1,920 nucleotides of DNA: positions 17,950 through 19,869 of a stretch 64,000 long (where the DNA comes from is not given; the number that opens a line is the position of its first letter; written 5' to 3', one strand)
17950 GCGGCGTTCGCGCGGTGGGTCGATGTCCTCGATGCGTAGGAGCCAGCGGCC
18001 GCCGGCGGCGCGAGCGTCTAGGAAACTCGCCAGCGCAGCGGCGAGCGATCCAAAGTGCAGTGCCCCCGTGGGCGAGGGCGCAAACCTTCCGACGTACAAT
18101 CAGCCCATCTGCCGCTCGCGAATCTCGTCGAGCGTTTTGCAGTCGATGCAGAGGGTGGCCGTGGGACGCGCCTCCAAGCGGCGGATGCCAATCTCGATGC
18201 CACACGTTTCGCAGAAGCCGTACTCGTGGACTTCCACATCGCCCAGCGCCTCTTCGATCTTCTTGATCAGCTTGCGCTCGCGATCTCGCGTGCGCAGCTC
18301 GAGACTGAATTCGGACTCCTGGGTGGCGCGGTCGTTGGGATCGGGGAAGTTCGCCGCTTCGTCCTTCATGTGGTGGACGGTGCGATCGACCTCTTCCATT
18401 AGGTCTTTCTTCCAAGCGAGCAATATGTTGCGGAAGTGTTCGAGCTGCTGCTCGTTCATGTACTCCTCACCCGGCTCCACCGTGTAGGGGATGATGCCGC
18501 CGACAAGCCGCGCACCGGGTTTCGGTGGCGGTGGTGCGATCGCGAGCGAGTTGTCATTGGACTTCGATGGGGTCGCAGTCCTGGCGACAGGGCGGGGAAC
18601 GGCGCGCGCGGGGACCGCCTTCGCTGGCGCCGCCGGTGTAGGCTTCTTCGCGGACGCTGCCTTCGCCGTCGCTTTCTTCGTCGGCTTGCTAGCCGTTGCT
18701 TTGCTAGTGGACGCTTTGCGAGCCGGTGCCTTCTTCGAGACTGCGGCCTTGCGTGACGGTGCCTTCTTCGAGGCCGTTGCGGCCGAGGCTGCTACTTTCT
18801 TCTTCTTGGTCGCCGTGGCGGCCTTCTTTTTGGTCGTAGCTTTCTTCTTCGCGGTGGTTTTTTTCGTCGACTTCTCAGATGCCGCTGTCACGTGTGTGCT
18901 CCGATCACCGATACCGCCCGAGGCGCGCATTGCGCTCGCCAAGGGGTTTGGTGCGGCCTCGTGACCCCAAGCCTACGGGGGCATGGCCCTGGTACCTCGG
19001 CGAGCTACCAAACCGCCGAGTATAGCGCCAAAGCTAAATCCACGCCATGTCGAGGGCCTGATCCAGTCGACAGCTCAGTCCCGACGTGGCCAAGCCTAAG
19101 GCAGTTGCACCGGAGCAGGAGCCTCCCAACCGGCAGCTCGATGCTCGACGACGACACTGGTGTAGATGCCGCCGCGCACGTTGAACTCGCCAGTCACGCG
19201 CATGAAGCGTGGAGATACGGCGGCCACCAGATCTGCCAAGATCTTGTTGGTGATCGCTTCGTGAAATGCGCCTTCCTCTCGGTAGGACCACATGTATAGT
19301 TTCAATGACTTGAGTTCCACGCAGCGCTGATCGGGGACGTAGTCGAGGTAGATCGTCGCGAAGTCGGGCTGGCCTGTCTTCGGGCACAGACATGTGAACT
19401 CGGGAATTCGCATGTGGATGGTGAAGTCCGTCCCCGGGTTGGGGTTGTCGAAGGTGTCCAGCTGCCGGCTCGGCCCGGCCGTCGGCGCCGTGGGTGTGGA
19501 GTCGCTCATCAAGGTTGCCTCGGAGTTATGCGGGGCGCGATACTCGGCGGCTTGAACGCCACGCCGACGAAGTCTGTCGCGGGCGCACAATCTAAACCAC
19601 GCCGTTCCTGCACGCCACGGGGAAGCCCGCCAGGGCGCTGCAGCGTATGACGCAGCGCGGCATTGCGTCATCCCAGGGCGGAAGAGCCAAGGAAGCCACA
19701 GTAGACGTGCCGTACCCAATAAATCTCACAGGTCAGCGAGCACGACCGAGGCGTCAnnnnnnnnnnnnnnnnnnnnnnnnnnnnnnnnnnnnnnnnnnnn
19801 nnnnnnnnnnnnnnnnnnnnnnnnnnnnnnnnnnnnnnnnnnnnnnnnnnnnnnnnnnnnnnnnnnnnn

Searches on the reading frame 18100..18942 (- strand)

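Call 54: search_protein_families(library=pfam, proteins=[window:18100-18942:-], max_evalue=0.00001)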
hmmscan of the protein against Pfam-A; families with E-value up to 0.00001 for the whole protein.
window:18100-18942:- (280 aa): 2 families
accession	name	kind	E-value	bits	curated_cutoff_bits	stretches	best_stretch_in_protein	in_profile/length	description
PF21157.2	DksA_N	-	1.6e-35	121.7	27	1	166-235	1-70/71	DnaK suppressor protein DksA, N-terminal domain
PF01258.23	zf-dskA_traR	-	2e-11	44.1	24.9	1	240-270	2-32/36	Prokaryotic dksA/traR C4-type zinc finger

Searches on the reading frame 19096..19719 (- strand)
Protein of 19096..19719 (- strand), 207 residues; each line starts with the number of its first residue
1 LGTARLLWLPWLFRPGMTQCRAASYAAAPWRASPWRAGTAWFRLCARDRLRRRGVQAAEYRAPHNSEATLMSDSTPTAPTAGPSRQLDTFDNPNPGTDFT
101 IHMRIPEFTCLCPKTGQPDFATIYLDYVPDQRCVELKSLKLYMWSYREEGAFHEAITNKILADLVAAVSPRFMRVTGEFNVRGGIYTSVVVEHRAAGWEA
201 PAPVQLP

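Call 54: search_protein_families(library=pfam, proteins=[window:19096-19719:-], max_evalue=0.00001)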
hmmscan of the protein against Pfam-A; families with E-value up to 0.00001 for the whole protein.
window:19096-19719:- (207 aa): 1 family
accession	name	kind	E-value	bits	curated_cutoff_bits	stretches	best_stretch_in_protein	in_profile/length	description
PF14489.11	QueF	-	3.6e-34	117.3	27.3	1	118-195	1-78/81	QueF-like protein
